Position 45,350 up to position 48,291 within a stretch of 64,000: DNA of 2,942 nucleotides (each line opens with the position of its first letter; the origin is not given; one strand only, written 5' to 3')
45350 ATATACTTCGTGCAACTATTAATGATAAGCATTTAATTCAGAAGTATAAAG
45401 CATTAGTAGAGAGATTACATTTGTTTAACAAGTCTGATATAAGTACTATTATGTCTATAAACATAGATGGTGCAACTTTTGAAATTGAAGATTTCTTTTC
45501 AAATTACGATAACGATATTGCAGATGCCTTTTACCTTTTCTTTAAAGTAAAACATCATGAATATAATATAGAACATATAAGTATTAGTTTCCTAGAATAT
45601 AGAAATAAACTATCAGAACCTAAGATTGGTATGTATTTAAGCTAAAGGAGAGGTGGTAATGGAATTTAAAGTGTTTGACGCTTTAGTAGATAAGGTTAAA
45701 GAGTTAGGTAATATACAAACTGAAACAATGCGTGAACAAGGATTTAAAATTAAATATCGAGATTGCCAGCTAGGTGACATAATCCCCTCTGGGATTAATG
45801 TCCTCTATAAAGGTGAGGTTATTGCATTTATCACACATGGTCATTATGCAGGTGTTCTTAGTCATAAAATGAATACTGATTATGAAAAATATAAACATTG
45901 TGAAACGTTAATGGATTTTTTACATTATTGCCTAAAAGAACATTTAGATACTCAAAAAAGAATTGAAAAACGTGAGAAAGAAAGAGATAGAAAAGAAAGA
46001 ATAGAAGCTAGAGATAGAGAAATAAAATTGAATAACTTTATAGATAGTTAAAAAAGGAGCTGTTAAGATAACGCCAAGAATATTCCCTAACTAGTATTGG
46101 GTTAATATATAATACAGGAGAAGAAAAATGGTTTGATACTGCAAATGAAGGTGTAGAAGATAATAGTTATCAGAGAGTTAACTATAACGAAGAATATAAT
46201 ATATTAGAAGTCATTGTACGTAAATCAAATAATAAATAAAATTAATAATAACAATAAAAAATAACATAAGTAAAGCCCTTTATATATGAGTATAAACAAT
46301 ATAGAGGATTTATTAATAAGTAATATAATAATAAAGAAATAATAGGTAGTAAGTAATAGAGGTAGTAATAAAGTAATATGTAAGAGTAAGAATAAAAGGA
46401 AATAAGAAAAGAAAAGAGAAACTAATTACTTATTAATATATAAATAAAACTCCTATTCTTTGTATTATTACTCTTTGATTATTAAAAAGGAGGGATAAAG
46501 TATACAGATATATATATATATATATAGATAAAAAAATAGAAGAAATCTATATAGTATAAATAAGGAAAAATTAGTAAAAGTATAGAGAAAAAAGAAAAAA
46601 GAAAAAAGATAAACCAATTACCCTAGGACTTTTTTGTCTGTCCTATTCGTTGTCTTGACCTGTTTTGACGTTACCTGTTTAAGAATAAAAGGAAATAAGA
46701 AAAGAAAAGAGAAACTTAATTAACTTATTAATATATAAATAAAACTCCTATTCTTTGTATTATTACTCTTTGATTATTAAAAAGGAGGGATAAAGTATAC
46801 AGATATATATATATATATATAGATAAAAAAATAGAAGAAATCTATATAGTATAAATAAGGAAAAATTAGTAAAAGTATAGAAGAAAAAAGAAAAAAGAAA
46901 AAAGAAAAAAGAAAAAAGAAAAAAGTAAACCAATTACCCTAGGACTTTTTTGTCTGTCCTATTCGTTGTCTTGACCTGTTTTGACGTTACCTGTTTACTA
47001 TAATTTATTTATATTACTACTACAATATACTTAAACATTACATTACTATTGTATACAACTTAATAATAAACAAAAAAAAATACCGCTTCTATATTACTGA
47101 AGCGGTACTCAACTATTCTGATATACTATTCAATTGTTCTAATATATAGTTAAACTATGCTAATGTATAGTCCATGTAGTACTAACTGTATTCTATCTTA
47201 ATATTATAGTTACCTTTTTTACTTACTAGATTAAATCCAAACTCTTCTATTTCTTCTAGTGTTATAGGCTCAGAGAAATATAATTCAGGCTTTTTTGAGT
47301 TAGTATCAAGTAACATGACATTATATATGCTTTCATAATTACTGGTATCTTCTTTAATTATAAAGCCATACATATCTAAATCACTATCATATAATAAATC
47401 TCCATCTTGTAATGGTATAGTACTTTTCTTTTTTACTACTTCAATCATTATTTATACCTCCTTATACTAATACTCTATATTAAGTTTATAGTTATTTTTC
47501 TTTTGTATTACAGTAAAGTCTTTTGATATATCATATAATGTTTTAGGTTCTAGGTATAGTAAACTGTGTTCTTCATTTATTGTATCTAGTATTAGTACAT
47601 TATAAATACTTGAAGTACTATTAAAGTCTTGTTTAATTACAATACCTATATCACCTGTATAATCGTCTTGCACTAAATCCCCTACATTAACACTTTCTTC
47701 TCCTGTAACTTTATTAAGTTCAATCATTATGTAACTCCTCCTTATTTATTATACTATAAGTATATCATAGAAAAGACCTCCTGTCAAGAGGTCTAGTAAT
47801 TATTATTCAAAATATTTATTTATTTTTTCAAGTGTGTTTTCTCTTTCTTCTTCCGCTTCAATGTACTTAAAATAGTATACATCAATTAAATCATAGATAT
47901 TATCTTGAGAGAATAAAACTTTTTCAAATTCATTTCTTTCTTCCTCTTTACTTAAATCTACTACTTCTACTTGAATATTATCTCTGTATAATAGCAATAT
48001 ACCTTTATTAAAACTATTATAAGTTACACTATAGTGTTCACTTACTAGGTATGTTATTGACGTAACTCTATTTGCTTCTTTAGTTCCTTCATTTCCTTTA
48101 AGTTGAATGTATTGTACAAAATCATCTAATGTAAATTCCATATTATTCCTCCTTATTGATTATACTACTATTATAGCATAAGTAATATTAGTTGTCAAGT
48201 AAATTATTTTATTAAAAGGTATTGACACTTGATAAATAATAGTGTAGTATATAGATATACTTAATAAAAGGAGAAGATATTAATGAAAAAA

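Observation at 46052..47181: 1.1-kb ORF-free strand-switch region with a perfectly abutting tandem ~300-bp duplication carrying length-variable (TA)n and (GAAAAAA)n microsatellites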

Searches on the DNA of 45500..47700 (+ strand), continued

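Call 25: get_annotated_region(hit=H18, flank=2500)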
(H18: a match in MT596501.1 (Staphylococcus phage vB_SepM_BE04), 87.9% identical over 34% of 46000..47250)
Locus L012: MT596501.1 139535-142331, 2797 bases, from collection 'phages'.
description: Staphylococcus virus BESEP4, complete genome.
organism: Staphylococcus phage vB_SepM_BE04 (NCBI taxid 2750276)
taxonomy: Viruses; Duplodnaviria; Heunggongvirae; Uroviricota; Caudoviricetes; Herelleviridae; Twortvirinae; Sepunavirus
host: Staphylococcus epidermidis F12; source: -; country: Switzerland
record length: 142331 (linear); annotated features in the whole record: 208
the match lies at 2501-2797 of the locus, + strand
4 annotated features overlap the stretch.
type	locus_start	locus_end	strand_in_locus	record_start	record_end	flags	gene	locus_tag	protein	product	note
CDS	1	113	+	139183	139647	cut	-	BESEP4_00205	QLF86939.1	hypothetical protein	-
CDS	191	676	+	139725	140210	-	-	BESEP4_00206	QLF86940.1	hypothetical protein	-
CDS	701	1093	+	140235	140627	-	-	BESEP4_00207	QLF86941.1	hypothetical protein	-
CDS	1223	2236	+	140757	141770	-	-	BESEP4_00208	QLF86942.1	hypothetical protein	-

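Call 26: get_annotated_region(hit=H20, flank=2500)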
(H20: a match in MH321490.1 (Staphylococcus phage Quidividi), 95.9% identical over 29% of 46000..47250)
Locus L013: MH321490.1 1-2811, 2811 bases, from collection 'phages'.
description: Staphylococcus phage Quidividi, complete genome.
organism: Staphylococcus phage Quidividi (NCBI taxid 2234036)
taxonomy: Viruses; Duplodnaviria; Heunggongvirae; Uroviricota; Caudoviricetes; Herelleviridae; Twortvirinae; Sepunavirus
host: Staphylococcus epidermidis; source: wastewater treatment plant; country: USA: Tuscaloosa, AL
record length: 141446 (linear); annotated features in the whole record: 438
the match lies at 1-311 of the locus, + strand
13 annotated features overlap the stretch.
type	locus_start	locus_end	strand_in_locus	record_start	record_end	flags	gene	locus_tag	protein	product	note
CDS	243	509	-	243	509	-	-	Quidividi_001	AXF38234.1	hypothetical protein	-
regulatory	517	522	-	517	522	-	-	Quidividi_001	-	ribosome_binding_site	Quidividi_001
CDS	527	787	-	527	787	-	-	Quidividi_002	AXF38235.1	hypothetical protein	-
regulatory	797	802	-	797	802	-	-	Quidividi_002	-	ribosome_binding_site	Quidividi_002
regulatory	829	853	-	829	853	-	-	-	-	terminator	-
CDS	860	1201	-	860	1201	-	-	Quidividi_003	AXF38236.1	hypothetical protein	-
regulatory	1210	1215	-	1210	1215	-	-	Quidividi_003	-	ribosome_binding_site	Quidividi_003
regulatory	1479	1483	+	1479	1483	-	-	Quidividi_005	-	ribosome_binding_site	Quidividi_004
CDS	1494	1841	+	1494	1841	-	-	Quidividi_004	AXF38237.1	hypothetical protein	-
regulatory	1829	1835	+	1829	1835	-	-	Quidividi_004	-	ribosome_binding_site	Quidividi_005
CDS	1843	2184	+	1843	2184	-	-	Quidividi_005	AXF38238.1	hypothetical protein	-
regulatory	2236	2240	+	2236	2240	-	-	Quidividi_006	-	ribosome_binding_site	Quidividi_006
CDS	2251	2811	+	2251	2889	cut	-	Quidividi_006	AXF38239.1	hypothetical protein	-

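Call 54: search_rna_families(source=window, start=45500, end=47700, threshold=evalue, max_evalue=1)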
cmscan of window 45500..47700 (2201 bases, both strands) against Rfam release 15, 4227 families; matches with E-value up to 1: 1.
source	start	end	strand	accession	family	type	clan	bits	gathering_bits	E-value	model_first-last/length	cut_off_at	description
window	46861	47000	-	RF01577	RNase_P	Gene; ribozyme;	CL00002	28.6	100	0.047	42-181/626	no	Plasmodium RNase_P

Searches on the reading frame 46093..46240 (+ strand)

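Call 84: search_protein_families(library=phrogs, proteins=[window:46093-46240:+], max_evalue=0.001)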
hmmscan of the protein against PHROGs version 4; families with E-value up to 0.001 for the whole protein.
window:46093-46240:+ (48 aa): 0 families

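Call 85: search_protein_families(library=pfam, proteins=[window:46093-46240:+], max_evalue=0.01)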
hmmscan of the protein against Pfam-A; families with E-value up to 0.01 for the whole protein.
window:46093-46240:+ (48 aa): 0 families

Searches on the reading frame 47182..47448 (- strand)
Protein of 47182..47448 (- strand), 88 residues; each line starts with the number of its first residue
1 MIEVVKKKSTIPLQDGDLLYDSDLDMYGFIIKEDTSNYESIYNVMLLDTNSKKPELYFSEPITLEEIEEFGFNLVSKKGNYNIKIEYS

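Call 84: search_protein_families(library=phrogs, proteins=[window:47182-47448:-], max_evalue=0.001)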
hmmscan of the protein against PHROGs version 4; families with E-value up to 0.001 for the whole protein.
window:47182-47448:- (88 aa): 1 family
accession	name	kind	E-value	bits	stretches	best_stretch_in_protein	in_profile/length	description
phrog_9237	-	unknown function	7.3e-30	104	1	1-88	1-80/83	-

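Call 85: search_protein_families(library=pfam, proteins=[window:47182-47448:-], max_evalue=0.01)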
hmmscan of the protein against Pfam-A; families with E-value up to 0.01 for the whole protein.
window:47182-47448:- (88 aa): 0 families

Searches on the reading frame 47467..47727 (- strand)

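Call 84: search_protein_families(library=phrogs, proteins=[window:47467-47727:-], max_evalue=0.001)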
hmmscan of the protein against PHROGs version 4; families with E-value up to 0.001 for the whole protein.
window:47467-47727:- (86 aa): 1 family
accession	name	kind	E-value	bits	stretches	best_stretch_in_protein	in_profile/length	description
phrog_9237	-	unknown function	9.5e-29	100.4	1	1-86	1-79/83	-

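Call 85: search_protein_families(library=pfam, proteins=[window:47467-47727:-], max_evalue=0.01)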
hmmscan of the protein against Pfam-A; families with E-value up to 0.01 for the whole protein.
window:47467-47727:- (86 aa): 0 families

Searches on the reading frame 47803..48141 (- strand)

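Call 84: search_protein_families(library=phrogs, proteins=[window:47803-48141:-], max_evalue=0.001)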
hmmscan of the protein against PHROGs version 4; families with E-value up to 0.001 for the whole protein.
window:47803-48141:- (112 aa): 1 family
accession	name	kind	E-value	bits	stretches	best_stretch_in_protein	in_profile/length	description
phrog_9163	-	unknown function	1.4e-38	132.5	1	1-112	1-109/112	-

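Call 85: search_protein_families(library=pfam, proteins=[window:47803-48141:-], max_evalue=0.01)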
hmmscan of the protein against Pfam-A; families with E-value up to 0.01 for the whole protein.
window:47803-48141:- (112 aa): 0 families
